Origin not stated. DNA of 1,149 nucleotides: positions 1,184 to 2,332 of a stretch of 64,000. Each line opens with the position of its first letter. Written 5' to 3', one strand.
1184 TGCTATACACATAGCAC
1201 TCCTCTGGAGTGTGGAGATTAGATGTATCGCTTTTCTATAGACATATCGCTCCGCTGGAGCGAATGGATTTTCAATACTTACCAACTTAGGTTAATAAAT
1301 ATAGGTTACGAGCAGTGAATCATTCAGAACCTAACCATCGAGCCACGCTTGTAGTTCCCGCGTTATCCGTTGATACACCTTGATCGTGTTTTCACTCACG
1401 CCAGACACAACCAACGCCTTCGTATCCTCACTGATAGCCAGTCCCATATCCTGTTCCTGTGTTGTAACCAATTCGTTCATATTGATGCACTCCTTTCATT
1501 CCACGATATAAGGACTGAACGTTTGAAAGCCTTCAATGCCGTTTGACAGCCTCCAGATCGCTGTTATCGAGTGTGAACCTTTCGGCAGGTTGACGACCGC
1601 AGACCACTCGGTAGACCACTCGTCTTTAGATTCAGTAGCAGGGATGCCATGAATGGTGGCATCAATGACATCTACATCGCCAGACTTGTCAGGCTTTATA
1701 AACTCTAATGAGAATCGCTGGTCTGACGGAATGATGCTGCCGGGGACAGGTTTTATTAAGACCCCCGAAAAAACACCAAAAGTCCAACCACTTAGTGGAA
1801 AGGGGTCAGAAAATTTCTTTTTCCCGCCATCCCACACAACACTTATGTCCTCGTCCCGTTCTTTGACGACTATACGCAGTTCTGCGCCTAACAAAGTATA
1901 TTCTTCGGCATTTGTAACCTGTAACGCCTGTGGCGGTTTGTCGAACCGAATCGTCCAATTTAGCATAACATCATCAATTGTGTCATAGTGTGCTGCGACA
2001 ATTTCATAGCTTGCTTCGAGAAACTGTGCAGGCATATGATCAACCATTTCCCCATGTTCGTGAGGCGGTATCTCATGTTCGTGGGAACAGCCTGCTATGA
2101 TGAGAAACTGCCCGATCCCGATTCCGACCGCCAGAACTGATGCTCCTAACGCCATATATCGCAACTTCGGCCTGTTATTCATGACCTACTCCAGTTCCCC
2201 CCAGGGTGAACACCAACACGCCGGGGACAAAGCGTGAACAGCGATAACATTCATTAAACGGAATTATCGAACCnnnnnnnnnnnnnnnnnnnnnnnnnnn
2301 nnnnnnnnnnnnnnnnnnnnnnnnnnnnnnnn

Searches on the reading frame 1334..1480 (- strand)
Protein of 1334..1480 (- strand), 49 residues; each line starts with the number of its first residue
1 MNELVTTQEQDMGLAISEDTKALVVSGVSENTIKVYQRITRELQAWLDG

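Call 9: search_protein_families(library=pfam, proteins=[window:1334-1480:-], max_evalue=1)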
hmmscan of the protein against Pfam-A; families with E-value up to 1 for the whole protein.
seq(49 aa): 0 families

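Call 27: search_solved_structures(query=window:1334-1480:-, max_evalue=10, show_alignments=3)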
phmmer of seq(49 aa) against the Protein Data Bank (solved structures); distinct sequences matched with E-value up to 10: 27.
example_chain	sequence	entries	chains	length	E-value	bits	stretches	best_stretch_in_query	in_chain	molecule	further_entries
6g6o_A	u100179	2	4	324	2.4e-16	60.9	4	3-44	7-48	Ika8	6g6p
6g6q_A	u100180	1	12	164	9.2e-09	37.7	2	3-44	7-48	Ika4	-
6y7o_A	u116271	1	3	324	6e-07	32.1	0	20-40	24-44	Tako8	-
6g6m_A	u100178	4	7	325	9e-07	31.6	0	20-40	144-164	Tako8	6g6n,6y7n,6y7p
9t8y_A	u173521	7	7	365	3.7e-06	29.7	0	21-47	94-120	F-box/WD repeat-containing protein 1A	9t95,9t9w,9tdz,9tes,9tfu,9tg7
6m90_A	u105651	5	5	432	8e-06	28.7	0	21-47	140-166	F-box/WD repeat-containing protein 1A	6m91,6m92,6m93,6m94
1p22_A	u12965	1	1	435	8.3e-06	28.6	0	21-47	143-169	F-box/WD-repeat protein 1A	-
1l0q_A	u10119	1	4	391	2.4e-05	27.2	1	5-42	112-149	Surface layer protein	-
6ttu_T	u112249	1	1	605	4.9e-05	26.3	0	22-47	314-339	F-box/WD repeat-containing protein 1A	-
6wnx_A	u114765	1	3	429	0.00011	25.2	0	11-36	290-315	F-box/WD repeat-containing protein 11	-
5v4b_B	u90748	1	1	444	0.035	17.5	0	24-42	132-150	F-box/WD repeat-containing protein 7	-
2ovp_B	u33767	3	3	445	0.035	17.5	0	24-42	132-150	F-box/WD repeat protein 7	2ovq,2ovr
7t1y_B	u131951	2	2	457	0.041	17.3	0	24-42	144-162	F-box/WD repeat-containing protein 7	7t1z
9dia_C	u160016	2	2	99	0.096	16.2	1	7-47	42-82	NeoNectin candidate 2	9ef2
4v6w_Ag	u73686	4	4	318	0.19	15.3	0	8-37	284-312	Guanine nucleotide-binding protein subunit beta-like protein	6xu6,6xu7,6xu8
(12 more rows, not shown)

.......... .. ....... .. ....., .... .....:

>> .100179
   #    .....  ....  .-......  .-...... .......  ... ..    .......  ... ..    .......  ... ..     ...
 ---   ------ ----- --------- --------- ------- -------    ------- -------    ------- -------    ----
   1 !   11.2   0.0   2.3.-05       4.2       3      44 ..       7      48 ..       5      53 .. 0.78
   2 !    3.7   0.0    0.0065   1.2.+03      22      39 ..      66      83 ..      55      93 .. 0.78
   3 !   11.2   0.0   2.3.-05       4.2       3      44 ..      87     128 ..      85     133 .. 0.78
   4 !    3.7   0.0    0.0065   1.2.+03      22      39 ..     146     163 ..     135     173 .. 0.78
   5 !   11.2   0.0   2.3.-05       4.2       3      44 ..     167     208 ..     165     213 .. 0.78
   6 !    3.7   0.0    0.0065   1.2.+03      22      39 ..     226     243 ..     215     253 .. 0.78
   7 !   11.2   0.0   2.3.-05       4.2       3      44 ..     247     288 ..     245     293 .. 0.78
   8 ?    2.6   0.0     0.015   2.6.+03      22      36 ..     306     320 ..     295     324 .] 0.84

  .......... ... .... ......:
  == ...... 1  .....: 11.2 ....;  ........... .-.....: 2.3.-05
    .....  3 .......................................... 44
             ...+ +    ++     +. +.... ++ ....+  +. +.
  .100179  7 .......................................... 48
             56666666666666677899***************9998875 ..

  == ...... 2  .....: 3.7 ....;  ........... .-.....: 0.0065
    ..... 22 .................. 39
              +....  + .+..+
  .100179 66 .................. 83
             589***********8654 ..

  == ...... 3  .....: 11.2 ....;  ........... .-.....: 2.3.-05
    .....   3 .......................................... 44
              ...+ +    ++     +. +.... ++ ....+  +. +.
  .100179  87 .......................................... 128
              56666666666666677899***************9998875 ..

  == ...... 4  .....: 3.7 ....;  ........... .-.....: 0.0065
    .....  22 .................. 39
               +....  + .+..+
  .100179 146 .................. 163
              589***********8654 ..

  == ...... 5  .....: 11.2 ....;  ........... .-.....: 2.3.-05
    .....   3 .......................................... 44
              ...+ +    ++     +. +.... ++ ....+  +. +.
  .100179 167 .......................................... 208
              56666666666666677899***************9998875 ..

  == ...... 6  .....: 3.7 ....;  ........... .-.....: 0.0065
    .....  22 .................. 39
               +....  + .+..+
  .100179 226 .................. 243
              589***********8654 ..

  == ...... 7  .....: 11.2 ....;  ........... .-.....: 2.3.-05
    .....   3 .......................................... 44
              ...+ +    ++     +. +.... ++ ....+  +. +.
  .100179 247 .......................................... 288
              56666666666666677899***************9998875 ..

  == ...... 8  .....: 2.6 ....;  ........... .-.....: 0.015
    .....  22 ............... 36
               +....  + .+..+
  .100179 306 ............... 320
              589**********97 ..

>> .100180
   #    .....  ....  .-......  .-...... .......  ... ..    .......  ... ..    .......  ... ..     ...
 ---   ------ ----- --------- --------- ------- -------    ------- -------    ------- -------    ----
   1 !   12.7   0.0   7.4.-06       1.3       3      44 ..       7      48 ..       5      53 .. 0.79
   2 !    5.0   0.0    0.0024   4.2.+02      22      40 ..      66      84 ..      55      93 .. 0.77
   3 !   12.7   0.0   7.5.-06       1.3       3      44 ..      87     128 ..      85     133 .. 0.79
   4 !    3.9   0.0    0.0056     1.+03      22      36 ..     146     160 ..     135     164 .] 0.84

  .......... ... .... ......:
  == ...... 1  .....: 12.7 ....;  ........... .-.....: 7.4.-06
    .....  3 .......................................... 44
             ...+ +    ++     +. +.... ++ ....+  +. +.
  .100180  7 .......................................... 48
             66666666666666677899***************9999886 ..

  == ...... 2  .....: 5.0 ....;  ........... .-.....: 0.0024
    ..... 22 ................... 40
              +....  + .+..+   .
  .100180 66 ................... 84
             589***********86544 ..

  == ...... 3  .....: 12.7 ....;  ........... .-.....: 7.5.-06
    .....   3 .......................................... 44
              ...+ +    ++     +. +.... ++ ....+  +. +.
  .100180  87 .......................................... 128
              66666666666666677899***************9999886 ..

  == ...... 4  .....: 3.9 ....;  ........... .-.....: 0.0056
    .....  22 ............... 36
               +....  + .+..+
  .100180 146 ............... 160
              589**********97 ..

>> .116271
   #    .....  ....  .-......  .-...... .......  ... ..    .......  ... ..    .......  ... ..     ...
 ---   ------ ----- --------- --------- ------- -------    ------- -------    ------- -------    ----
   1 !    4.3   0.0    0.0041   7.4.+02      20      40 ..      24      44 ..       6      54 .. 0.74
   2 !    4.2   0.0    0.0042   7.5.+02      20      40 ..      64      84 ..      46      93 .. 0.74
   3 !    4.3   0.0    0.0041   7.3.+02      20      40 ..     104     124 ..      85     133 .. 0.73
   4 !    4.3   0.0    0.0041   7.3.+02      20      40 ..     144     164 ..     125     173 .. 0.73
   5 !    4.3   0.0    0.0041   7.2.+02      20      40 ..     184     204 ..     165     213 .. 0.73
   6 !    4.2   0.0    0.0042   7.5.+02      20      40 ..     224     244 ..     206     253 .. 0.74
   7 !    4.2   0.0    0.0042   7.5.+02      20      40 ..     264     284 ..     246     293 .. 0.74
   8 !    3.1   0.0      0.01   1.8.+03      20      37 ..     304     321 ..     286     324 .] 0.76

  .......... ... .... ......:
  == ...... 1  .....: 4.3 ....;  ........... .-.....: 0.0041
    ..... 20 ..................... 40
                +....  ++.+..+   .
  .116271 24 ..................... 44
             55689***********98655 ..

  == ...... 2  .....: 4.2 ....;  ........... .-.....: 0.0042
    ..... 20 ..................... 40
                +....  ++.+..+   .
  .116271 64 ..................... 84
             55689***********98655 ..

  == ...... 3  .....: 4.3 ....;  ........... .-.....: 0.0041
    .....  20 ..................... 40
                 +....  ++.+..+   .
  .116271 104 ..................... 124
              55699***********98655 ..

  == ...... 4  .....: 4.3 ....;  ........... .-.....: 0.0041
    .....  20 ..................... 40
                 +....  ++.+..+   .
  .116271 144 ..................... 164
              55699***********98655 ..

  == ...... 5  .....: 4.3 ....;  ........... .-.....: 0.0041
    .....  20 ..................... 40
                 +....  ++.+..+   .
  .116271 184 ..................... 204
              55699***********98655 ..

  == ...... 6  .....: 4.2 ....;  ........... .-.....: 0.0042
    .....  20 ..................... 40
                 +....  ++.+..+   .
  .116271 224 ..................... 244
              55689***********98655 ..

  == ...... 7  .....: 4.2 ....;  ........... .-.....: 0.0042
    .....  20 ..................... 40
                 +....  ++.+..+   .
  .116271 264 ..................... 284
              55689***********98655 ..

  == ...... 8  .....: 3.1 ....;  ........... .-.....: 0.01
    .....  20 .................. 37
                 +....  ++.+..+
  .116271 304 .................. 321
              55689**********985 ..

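Call 31: find_homologous_proteins(query=window:1334-1480:-, max_evalue=10)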
Query seq(49 aa) (49 aa): 9 proteins with E <= 10 among 9 candidates.
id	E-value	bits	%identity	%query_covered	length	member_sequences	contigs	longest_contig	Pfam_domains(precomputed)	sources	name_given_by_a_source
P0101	4.7e-23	95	100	100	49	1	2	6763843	-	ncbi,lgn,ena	-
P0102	2.4e-21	90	96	100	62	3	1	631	-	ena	-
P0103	2.7e-11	59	68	100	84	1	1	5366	-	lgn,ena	-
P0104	5.7e-11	58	69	100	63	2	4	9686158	-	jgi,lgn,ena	jgi:hypothetical protein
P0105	1.3e-9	54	75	82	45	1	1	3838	-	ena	-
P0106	4.1e-9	53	83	73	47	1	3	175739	-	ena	-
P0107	1.1e-8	51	81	73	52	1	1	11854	-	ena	-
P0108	9.3e-7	45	60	98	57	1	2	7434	-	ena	-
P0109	3.4e-6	44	73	76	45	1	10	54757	-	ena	-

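Call 32: find_encoding_contigs(protein=P0101, flank=10000, max_places=3)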
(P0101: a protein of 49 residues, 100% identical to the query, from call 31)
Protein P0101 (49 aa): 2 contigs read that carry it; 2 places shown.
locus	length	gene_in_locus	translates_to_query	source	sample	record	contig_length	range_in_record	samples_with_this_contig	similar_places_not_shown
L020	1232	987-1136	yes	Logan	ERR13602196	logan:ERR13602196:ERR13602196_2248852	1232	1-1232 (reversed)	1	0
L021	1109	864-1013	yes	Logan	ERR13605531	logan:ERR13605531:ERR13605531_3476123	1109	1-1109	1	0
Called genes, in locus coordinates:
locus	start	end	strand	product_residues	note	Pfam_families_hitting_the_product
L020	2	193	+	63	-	?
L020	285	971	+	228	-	-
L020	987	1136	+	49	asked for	-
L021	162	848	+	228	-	-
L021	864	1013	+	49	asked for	-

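Call 38: search_protein_families(library=pfam, proteins=[P0103, P0104, P0102], max_evalue=1)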
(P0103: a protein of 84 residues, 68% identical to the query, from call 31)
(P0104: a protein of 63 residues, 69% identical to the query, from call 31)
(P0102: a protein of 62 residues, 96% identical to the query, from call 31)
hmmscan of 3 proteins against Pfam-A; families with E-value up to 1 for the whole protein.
P0103 (84 aa): 4 families
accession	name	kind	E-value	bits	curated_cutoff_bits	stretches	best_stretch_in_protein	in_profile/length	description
PF02899.23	Phage_int_SAM_1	-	2.7e-05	24.8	22.3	1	27-78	12-68/83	Phage integrase, N-terminal SAM-like domain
PF06576.17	DUF1133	-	0.0019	18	23.1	1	7-68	85-146/176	Protein of unknown function (DUF1133)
PF13495.12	Phage_int_SAM_4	-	0.015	16.1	27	1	22-78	7-67/85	Phage integrase, N-terminal SAM-like domain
PF11211.13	DUF2997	-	0.16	12.3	24.1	1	39-61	25-46/47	Protein of unknown function (DUF2997)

P0104 (63 aa): 0 families

P0102 (62 aa): 1 family
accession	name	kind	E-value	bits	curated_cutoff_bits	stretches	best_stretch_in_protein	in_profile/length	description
PF02899.23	Phage_int_SAM_1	-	0.13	13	22.3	1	26-49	12-35/83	Phage integrase, N-terminal SAM-like domain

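Call 46: search_protein_families(library=ncbifam, proteins=[P0103], max_evalue=1)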
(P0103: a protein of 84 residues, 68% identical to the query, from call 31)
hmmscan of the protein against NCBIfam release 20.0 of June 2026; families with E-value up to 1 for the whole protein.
P0103 (84 aa): 4 families
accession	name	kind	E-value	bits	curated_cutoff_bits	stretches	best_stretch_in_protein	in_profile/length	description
TIGR02225.1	recomb_XerD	equivalog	0.00033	20.1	329.6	1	26-77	10-65/290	site-specific tyrosine recombinase XerD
NF001399.0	PRK00283.1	subfamily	0.006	15.8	279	1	23-78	15-76/300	tyrosine recombinase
NF040815.2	recomb_XerA_Arch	equivalog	0.056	13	220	1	23-77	6-63/263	site-specific tyrosine recombinase/integron integrase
NF047333.1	Chlam_inc_CT214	subfamily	0.059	12.5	90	1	27-65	241-277/500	CT214 family putative inclusion membrane protein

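Call 47: search_protein_families(library=phrogs, proteins=[P0103], max_evalue=1)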
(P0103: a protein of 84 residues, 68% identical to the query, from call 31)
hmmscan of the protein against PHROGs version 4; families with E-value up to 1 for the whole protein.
P0103 (84 aa): 0 families

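Call 48: find_encoding_contigs(protein=P0109, flank=4000, max_places=6)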
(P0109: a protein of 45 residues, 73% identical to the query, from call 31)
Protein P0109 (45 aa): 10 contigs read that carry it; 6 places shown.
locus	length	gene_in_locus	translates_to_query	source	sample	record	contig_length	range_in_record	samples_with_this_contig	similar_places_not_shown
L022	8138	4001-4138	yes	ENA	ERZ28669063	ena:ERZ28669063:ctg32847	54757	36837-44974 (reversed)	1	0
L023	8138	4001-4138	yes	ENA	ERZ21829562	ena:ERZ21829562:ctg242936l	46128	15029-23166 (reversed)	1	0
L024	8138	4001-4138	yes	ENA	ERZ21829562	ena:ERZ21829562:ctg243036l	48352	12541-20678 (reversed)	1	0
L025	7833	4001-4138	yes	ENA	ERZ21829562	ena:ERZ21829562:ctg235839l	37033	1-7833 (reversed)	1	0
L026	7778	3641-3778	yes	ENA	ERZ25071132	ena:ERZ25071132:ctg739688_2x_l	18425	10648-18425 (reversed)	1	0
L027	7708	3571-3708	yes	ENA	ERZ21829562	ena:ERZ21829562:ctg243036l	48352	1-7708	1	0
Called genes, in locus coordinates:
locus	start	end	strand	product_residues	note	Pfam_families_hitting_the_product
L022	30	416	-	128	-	PF19698:DUF6197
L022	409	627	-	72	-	-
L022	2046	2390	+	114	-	PF00216:Bac_DNA_binding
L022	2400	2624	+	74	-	-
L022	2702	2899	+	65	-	-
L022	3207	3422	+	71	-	-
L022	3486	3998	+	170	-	-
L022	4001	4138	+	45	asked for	-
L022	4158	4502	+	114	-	-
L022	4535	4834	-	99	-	-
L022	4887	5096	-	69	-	-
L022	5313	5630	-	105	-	-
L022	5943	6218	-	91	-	-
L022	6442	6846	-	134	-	-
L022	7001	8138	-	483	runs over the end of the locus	PF01555:N6_N4_Mtase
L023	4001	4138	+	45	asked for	-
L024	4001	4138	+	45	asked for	-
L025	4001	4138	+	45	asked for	-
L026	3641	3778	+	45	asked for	-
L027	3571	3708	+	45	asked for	-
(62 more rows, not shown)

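Call 49: find_encoding_contigs(protein=P0104, flank=4000, max_places=4)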
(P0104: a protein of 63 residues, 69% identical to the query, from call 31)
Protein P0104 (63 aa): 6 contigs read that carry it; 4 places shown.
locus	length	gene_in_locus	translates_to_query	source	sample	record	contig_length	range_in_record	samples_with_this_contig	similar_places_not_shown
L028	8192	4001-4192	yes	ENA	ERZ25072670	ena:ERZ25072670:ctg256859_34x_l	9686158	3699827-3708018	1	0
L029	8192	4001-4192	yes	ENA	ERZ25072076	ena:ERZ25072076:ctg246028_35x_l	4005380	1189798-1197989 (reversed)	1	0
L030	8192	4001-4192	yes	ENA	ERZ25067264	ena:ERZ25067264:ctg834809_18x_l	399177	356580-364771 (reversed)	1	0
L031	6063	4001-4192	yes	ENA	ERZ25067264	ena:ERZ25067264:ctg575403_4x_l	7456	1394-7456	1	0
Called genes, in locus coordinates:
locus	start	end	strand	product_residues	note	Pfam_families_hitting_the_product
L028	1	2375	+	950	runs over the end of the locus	PF13435:Cytochrome_C554 (faint), PF13181:TPR_8 (faint), PF07719:TPR_2 (faint), PF13431:TPR_17 (faint), PF13371:TPR_9 (faint), PF13428:TPR_14 (faint), PF13424:TPR_12, PF13432:TPR_16 (weak), +4 more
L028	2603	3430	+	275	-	PF00753:Lactamase_B, PF12706:Lactamase_B_2 (faint)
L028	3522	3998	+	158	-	-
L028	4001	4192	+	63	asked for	-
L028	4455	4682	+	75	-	PF04255:DUF433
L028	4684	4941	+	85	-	-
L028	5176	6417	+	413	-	PF08867:FRG, PF13431:TPR_17, PF00515:TPR_1, PF07719:TPR_2, PF13424:TPR_12, PF13414:TPR_11, PF13432:TPR_16, PF00515:TPR_1, +25 more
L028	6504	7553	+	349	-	PF00892:EamA, PF06027:SLC35F (faint), PF00892:EamA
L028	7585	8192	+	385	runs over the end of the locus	PF01408:GFO_IDH_MocA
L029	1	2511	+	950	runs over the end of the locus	PF13435:Cytochrome_C554 (faint), PF13181:TPR_8 (faint), PF07719:TPR_2 (faint), PF13431:TPR_17 (faint), PF13428:TPR_14 (faint), PF00515:TPR_1 (faint), PF13424:TPR_12 (weak), PF13432:TPR_16 (weak), +4 more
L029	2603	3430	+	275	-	PF00753:Lactamase_B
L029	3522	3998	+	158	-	-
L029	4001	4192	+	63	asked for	-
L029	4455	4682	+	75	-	PF04255:DUF433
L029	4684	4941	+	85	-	-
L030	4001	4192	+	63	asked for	-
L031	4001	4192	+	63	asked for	-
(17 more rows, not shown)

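Call 50: find_encoding_contigs(protein=P0103, flank=4000, max_places=3)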
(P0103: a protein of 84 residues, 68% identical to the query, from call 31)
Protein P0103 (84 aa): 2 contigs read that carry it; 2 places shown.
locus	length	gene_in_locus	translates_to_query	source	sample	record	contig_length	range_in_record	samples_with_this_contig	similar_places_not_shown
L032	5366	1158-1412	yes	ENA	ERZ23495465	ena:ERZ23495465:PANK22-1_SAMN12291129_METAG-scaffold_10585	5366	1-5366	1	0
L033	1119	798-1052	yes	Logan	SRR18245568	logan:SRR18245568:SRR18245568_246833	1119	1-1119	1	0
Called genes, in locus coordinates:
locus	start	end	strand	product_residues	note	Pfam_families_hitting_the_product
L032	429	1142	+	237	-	-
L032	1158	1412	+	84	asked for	-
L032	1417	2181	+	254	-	PF01541:GIY-YIG (weak)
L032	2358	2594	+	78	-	-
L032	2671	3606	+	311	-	PF16154:DUF4862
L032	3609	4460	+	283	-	PF00702:Hydrolase (weak), PF08282:Hydrolase_3, PF05116:S6PP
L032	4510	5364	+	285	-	?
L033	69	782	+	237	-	-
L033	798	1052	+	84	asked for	-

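Call 55: search_protein_families(library=pfam, proteins=[L028:4684-4941:+, L032:1417-2181:+], max_evalue=0.01)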
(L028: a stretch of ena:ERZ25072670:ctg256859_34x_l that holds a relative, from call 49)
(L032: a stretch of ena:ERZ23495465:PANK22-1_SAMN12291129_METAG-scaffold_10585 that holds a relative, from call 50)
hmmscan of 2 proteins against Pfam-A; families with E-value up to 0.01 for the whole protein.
L028:4684-4941:+ (85 aa): 2 families
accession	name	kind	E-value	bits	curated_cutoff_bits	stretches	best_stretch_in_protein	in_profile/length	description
PF23768.1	DUF7167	-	0.00036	21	24.4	1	58-77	24-43/60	Domain of unknown function (DUF7167)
PF03448.22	MgtE_N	-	0.0076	17.2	25.9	0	3-46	57-100/102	MgtE intracellular N domain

L032:1417-2181:+ (254 aa): 1 family
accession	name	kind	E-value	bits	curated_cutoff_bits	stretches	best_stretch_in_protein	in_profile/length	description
PF01541.30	GIY-YIG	-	7.5e-06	26.6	22.6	1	1-83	1-74/78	GIY-YIG catalytic domain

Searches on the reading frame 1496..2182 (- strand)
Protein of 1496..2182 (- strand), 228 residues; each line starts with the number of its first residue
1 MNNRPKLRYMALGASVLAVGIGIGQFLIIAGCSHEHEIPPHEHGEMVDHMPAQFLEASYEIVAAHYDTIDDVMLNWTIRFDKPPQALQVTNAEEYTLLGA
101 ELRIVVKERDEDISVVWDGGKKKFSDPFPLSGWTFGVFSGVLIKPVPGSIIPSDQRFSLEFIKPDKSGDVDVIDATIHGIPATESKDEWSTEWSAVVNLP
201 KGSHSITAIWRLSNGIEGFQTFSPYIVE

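Call 9: search_protein_families(library=pfam, proteins=[window:1499-2182:-], max_evalue=1)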
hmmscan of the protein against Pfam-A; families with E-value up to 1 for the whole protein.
seq(228 aa): 2 families
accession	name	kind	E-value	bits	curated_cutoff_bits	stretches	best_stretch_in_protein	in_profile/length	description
PF17957.7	Big_7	-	0.1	13.7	24.1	1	144-208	7-70/70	Bacterial Ig domain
PF16640.11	Big_3_5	-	0.32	12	35.5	1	166-210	27-69/88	Bacterial Ig-like domain (group 3)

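Call 34: find_encoding_contigs(protein=window:1496-2182:-, flank=10000, max_places=4)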
Protein window:1496-2182:- (228 aa): 2 contigs read that carry it; 2 places shown.
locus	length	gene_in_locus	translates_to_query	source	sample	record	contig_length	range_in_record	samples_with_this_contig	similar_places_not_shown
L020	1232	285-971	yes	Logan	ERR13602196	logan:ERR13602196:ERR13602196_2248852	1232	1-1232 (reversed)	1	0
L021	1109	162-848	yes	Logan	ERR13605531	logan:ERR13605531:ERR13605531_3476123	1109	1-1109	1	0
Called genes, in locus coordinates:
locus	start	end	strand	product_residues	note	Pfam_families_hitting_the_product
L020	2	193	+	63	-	?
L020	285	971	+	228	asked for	-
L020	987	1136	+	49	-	-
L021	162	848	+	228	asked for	-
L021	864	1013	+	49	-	-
